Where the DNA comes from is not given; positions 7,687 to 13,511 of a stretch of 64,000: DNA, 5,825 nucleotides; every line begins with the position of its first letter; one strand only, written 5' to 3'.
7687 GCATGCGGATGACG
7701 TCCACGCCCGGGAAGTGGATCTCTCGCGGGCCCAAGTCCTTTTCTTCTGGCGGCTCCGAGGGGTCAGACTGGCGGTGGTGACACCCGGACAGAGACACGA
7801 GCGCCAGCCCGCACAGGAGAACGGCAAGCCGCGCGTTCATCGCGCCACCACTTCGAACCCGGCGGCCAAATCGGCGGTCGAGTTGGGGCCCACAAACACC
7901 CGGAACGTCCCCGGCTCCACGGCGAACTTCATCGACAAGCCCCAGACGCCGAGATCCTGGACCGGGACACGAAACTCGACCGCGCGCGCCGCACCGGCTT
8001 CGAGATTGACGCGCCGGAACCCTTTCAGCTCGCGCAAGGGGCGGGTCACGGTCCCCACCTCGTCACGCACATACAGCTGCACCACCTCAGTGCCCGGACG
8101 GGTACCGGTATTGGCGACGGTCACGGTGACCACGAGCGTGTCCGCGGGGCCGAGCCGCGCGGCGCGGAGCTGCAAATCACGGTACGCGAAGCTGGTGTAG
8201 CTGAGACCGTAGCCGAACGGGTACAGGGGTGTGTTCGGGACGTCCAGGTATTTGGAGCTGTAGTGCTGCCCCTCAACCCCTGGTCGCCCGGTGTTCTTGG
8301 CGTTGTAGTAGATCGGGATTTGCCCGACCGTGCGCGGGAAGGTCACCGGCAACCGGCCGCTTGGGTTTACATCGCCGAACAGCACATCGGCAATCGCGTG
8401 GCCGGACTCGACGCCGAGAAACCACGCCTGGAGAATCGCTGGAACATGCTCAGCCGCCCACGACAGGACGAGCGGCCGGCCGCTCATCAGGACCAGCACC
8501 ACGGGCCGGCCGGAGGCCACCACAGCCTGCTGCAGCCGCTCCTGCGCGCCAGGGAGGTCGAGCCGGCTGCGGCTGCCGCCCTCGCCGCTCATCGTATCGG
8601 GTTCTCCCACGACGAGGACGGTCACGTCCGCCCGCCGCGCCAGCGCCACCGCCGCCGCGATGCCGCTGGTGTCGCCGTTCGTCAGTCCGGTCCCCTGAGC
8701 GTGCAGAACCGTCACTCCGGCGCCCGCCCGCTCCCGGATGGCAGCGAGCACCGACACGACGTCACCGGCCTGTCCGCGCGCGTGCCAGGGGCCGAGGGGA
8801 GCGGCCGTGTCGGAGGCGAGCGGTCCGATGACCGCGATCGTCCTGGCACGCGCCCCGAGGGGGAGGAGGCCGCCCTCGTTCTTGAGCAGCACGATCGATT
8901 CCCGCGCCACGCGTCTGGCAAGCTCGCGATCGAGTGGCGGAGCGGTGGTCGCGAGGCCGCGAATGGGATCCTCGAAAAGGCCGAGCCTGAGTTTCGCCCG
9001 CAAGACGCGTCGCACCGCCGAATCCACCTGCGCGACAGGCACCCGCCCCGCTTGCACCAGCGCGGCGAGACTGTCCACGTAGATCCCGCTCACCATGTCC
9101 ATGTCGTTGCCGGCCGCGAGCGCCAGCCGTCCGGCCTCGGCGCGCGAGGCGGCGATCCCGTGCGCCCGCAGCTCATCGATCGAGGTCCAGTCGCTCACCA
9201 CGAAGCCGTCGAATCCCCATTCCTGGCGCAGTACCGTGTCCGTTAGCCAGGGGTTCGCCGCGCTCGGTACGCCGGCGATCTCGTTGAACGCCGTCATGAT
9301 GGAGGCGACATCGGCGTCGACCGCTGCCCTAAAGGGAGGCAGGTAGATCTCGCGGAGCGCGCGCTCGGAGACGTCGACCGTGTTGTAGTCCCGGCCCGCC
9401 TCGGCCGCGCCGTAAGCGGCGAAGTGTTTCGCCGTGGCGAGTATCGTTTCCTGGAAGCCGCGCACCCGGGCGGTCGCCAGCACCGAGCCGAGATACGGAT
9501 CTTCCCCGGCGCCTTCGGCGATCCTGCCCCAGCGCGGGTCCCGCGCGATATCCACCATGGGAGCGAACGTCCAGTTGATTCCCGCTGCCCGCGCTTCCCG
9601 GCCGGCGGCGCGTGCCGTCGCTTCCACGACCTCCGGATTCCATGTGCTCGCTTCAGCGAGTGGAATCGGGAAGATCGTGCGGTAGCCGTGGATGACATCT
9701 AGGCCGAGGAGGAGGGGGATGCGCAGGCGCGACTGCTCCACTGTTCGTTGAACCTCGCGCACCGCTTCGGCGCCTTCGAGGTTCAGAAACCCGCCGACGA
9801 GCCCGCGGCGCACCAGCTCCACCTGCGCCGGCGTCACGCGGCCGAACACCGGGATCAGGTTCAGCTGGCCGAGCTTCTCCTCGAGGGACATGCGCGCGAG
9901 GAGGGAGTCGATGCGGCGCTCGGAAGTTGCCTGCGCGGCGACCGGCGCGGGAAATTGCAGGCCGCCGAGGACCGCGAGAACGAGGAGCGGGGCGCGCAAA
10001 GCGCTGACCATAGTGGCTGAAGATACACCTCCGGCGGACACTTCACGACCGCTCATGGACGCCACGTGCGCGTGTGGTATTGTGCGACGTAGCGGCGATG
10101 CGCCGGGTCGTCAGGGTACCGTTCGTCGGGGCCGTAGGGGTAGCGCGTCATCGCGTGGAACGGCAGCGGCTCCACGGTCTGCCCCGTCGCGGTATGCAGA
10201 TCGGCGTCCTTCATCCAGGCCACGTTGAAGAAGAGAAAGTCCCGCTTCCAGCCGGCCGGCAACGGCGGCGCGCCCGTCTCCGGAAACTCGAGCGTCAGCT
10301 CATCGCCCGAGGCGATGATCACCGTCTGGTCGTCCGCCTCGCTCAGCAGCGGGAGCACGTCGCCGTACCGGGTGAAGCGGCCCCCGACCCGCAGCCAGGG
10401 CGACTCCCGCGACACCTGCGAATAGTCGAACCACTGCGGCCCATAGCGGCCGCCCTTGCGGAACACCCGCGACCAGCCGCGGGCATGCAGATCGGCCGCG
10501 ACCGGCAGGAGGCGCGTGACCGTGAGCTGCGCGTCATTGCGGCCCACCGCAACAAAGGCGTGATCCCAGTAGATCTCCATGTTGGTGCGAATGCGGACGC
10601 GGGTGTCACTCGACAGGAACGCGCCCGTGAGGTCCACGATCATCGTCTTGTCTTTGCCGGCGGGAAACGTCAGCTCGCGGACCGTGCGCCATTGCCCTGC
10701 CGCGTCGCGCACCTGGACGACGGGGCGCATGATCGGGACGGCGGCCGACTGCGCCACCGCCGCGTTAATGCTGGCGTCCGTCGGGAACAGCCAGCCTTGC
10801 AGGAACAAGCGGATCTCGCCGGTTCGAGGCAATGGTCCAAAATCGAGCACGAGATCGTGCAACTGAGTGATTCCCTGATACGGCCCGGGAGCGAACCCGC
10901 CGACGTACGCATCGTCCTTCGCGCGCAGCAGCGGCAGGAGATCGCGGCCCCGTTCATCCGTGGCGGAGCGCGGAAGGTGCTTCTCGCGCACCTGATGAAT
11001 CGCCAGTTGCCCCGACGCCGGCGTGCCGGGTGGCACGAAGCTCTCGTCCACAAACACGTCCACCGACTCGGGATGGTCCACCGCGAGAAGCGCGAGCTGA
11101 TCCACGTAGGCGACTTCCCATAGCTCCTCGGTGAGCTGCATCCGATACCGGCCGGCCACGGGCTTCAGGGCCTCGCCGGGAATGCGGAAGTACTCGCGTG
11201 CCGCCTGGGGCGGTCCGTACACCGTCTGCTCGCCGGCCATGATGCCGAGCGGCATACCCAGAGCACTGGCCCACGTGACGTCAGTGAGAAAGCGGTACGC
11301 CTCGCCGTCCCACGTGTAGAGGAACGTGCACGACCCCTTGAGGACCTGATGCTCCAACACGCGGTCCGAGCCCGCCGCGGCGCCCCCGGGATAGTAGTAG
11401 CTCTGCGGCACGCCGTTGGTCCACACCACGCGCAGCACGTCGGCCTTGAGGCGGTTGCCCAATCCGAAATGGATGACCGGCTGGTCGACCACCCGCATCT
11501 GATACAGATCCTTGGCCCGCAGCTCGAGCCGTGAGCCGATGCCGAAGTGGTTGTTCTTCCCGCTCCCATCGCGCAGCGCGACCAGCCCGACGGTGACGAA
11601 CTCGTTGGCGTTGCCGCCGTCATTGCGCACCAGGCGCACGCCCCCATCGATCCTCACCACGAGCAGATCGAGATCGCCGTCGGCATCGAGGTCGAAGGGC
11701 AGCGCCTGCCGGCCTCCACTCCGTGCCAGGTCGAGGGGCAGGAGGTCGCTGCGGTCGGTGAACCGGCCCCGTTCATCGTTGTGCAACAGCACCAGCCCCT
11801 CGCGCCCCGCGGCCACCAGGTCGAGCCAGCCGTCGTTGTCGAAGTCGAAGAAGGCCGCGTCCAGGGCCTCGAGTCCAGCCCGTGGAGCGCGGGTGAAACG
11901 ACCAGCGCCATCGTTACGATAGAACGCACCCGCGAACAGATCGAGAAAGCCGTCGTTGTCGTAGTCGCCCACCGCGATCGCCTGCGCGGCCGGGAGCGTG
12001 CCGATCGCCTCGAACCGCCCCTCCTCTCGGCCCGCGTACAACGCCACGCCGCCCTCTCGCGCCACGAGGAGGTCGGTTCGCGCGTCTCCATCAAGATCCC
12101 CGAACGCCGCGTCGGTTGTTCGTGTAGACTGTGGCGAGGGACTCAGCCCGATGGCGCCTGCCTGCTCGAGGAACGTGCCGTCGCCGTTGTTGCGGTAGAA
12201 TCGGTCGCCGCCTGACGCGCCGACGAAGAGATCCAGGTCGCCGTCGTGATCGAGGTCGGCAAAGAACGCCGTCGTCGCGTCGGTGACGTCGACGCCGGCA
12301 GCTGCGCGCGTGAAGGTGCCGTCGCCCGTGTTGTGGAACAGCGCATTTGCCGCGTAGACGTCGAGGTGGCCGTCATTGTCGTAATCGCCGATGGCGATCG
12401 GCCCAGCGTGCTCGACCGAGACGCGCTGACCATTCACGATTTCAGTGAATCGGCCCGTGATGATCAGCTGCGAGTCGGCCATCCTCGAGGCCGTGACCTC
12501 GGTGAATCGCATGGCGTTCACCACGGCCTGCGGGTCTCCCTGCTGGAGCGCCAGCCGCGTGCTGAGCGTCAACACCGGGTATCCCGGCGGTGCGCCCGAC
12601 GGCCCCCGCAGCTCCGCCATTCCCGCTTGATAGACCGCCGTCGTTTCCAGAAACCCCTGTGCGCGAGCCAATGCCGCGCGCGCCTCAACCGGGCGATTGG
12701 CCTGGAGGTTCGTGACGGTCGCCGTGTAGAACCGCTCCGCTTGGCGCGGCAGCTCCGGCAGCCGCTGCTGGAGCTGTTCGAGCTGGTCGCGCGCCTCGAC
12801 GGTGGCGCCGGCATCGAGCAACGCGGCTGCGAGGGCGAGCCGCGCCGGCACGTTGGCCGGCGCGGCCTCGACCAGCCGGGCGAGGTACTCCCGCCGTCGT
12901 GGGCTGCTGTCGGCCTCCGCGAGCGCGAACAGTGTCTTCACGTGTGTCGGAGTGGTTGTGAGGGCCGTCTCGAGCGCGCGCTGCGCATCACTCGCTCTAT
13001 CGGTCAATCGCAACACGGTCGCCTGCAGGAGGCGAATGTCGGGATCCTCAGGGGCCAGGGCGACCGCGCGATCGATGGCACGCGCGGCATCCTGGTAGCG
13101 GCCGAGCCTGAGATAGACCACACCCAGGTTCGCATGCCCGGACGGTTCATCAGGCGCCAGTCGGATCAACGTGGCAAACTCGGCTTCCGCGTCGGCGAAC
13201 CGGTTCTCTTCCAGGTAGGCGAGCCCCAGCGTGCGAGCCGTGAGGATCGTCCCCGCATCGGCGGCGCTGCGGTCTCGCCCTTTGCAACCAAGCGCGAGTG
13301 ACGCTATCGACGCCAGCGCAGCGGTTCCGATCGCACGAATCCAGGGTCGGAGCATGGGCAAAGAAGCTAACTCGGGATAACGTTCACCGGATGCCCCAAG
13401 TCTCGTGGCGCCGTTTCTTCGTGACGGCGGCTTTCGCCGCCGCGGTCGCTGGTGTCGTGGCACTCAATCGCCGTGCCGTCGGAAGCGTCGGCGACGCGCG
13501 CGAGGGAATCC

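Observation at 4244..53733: A family of elements built from tandem heptamer repeats, often as long hairpins (six copies in 64 kb)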

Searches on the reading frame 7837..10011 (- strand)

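Call 77: search_protein_families(library=pfam, proteins=[window:7837-10011:-], max_evalue=0.00001)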
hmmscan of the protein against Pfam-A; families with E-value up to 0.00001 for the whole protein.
window:7837-10011:- (724 aa): 3 families
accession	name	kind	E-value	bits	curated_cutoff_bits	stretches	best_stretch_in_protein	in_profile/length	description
PF00933.27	Glyco_hydro_3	-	1.3e-76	258.5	27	1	43-338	2-315/316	Glycosyl hydrolase family 3 N terminal domain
PF01915.27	Glyco_hydro_3_C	-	8.8e-61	205.8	31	1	373-605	1-200/200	Glycosyl hydrolase family 3 C-terminal domain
PF14310.12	Fn3-like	-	1.1e-23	83.5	25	1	642-711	1-71/71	Fibronectin type III-like domain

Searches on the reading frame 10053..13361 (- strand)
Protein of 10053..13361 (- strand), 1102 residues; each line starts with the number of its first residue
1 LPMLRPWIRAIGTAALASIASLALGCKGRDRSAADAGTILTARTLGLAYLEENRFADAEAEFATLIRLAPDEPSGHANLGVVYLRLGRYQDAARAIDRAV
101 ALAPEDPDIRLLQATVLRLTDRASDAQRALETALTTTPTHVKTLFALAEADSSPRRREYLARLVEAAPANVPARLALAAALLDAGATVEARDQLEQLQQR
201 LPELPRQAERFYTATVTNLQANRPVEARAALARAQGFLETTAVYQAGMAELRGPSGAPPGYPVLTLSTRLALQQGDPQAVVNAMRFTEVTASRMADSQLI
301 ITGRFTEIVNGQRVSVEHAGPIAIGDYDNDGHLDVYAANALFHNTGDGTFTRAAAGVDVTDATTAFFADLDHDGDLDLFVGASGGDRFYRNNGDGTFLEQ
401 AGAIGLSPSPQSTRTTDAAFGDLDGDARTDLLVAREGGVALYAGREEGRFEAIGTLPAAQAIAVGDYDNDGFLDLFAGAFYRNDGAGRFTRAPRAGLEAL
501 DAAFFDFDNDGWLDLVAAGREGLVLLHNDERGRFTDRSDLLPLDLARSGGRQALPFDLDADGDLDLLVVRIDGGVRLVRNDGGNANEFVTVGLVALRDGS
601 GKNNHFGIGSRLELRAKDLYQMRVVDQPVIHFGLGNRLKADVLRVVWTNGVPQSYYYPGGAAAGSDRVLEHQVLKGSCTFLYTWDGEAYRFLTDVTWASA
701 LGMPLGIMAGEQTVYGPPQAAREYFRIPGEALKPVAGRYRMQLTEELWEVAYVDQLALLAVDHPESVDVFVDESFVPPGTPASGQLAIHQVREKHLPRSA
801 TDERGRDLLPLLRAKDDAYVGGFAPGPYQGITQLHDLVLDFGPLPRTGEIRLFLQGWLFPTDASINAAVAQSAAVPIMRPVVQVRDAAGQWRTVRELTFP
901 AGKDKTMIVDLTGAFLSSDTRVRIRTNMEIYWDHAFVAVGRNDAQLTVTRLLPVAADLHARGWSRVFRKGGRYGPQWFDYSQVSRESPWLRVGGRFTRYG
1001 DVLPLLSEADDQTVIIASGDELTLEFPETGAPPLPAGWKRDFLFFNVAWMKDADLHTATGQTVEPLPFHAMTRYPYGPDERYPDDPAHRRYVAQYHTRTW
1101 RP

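Call 77: search_protein_families(library=pfam, proteins=[window:10053-13361:-], max_evalue=0.00001)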
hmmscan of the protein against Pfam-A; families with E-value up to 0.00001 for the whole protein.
window:10053-13361:- (1102 aa): 12 families
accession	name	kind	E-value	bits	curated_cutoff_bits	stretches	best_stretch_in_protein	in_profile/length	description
PF13517.12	FG-GAP_3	-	8.5e-40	135.6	26.9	4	369-433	1-61/61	FG-GAP-like repeat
PF14559.12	TPR_19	-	1.1e-13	51.7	25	1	50-114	2-66/68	Tetratricopeptide repeat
PF01839.29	FG-GAP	-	3.5e-13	49.5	22.1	0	460-487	3-32/37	FG-GAP repeat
PF07719.23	TPR_2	-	9e-12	44.6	27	1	75-106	3-34/34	Tetratricopeptide repeat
PF13432.12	TPR_16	-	4e-11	43.6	32.7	1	44-107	2-65/65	Tetratricopeptide repeat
PF13431.12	TPR_17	-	1.6e-09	37.7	24.4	0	64-92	4-32/34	Tetratricopeptide repeat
PF23914.1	TPR_CcmH_CycH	-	2.6e-09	37.6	42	1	69-149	46-129/158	Cytochrome c-type biogenesis protein H TPR domain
PF13428.12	TPR_14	-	2e-08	34.5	23.5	0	77-115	5-43/44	Tetratricopeptide repeat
PF13371.12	TPR_9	-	6.6e-08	32.9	35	1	47-114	3-70/73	Tetratricopeptide repeat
PF00515.34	TPR_1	-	2.7e-07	30.6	27.8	0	75-106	3-34/34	Tetratricopeptide repeat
PF13414.12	TPR_11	-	4.3e-06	26.8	26.8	0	46-87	1-42/42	TPR repeat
PF13181.12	TPR_8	-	6.9e-06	26.3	25.7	0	77-106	5-34/34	Tetratricopeptide repeat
